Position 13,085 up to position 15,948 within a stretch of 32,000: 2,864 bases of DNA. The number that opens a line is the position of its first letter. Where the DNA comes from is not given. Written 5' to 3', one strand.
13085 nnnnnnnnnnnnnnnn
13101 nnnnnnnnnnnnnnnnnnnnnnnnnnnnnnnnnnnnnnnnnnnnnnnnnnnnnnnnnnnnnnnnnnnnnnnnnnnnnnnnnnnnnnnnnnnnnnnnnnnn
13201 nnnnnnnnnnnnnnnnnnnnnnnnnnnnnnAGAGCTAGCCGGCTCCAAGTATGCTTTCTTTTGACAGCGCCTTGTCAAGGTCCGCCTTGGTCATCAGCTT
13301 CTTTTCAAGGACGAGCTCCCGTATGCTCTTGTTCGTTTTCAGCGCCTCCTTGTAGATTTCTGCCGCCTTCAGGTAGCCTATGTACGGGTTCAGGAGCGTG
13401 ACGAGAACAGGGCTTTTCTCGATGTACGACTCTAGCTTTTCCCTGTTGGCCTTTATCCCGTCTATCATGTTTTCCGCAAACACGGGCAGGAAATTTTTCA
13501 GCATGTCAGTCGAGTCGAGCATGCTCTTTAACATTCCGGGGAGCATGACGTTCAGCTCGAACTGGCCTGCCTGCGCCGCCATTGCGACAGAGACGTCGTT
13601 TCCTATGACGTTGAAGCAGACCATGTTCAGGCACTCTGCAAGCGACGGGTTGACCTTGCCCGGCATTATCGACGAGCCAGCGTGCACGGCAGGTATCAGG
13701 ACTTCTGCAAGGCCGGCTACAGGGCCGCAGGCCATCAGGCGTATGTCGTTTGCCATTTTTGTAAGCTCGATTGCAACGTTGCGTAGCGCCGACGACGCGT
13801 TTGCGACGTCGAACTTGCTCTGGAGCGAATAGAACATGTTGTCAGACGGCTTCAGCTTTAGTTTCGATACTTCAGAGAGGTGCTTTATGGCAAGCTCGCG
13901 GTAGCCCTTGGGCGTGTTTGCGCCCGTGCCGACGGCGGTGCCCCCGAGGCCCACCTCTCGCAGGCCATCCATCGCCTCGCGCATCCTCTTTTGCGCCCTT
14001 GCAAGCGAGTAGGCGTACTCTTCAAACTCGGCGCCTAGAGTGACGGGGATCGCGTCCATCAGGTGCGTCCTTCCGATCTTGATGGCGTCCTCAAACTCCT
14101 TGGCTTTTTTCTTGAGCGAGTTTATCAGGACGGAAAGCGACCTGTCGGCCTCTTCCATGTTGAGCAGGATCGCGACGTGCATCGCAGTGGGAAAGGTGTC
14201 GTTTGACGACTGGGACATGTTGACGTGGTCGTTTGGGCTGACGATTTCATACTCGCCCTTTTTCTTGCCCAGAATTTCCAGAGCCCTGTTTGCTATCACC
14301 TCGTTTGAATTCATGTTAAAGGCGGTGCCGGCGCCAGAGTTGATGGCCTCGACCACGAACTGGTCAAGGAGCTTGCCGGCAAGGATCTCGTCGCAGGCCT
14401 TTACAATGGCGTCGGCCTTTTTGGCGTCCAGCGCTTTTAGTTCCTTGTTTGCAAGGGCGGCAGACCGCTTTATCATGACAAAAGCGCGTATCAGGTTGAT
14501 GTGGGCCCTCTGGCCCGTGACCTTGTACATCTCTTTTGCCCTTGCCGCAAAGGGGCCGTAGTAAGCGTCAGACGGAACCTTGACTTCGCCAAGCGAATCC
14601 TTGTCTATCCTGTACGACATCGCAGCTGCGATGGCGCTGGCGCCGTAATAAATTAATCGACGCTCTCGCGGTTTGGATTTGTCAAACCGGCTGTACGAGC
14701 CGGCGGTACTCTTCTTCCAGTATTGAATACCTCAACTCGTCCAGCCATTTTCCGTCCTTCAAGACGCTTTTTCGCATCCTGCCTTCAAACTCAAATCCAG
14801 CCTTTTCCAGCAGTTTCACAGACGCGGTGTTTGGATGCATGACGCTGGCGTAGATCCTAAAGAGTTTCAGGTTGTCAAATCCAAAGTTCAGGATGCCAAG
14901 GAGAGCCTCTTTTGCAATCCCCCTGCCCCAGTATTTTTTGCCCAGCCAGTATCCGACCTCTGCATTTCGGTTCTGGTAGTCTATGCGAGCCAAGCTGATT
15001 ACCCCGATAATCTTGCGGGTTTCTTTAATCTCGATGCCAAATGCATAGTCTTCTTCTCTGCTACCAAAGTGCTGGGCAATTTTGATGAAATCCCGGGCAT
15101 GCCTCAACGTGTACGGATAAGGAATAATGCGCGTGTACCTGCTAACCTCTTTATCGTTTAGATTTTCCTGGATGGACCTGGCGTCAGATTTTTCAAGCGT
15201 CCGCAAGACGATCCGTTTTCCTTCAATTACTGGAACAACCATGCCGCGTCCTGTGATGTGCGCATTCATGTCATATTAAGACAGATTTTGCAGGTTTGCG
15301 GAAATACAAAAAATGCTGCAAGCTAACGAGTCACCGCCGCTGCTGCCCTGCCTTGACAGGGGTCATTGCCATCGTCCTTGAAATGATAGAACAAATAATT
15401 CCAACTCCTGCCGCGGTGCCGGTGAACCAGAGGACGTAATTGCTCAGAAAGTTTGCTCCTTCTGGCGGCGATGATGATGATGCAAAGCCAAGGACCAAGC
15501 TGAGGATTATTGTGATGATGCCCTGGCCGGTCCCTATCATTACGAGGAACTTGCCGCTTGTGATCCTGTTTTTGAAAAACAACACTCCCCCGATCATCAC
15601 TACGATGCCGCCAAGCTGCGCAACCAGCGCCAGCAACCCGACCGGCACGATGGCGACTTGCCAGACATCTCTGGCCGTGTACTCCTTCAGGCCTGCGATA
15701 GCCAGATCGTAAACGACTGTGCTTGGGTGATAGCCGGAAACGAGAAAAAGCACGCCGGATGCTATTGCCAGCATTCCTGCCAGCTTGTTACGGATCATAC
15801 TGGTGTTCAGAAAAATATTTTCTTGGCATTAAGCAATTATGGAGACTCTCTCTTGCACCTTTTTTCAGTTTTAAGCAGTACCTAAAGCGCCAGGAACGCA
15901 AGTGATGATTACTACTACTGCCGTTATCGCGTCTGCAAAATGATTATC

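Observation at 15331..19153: DUF1326-DUF2182 module duplicated around a C2H2 zinc-finger gene: candidate uncharacterised metal-handling system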

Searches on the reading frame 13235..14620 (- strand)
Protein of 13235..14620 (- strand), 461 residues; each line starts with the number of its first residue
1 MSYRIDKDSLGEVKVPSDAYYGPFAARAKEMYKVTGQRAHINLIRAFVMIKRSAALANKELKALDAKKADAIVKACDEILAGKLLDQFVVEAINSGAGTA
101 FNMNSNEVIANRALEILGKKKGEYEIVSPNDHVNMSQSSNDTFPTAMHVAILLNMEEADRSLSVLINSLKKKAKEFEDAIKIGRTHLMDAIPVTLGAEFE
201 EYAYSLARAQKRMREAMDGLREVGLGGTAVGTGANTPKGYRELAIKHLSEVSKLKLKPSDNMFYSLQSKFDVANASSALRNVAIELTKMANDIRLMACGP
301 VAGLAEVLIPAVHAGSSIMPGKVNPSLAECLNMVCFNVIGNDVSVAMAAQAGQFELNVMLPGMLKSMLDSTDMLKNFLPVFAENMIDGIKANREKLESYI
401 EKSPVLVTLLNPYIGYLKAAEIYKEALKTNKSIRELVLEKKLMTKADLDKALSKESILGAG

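Call 19: search_protein_families(library=pfam, proteins=[window:13235-14620:-], max_evalue=0.001)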
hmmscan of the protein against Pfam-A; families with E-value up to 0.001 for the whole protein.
window:13235-14620:- (461 aa): 2 families
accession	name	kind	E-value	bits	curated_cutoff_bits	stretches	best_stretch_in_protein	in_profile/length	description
PF00206.25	Lyase_1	-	2.5e-91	306.8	27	1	11-340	1-312/312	Lyase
PF10415.14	FumaraseC_C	-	4.5e-20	72.3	32.5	1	406-456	1-51/54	Fumarase C C-terminus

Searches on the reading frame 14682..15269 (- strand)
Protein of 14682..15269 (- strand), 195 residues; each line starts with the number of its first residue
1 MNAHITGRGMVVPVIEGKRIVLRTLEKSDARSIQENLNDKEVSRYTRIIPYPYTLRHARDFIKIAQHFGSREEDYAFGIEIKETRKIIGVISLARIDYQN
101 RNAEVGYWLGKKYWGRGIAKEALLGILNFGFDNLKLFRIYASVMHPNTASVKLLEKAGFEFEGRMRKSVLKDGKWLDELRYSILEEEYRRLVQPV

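Call 3: search_protein_families(library=pfam, proteins=[window:14682-15269:-], max_evalue=0.01)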
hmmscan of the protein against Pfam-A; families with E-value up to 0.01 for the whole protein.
window:14682-15269:- (195 aa): 4 families
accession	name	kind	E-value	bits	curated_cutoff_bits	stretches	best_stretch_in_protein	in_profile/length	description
PF13302.13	Acetyltransf_3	-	8.9e-33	114.3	25.4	1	19-160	1-138/138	Acetyltransferase (GNAT) domain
PF13420.13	Acetyltransf_4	-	7e-16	59.1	24.3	1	22-179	1-154/155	Acetyltransferase (GNAT) domain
PF00583.31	Acetyltransf_1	-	2.6e-12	47.5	20.7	1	65-159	24-116/116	Acetyltransferase (GNAT) family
PF13523.12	Acetyltransf_8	-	0.0034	17.5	27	1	107-165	84-143/145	Acetyltransferase (GNAT) domain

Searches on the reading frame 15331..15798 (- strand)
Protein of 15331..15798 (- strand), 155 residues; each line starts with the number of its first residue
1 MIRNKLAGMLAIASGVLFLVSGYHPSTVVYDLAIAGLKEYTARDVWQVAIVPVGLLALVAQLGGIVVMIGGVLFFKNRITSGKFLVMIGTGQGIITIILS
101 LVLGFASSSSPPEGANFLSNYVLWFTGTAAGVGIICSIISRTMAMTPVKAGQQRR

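Call 3: search_protein_families(library=pfam, proteins=[window:15331-15798:-], max_evalue=0.01)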
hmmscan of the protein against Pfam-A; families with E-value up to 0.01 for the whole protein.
window:15331-15798:- (155 aa): 0 families

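Call 4: search_protein_families(library=ncbifam, proteins=[window:15331-15798:-], max_evalue=0.01)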
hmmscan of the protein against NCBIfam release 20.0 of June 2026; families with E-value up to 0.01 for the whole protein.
window:15331-15798:- (155 aa): 2 families
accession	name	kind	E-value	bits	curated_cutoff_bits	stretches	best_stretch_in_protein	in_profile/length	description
TIGR04554.1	3TM_mycoplas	hypoth_equivalog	0.002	18.4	40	1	50-144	1-96/105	TIGR04554 family membrane protein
NF007342.0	PRK09834.1-4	equivalog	0.0072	15.3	251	1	10-61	68-119/263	DNA-binding transcriptional regulator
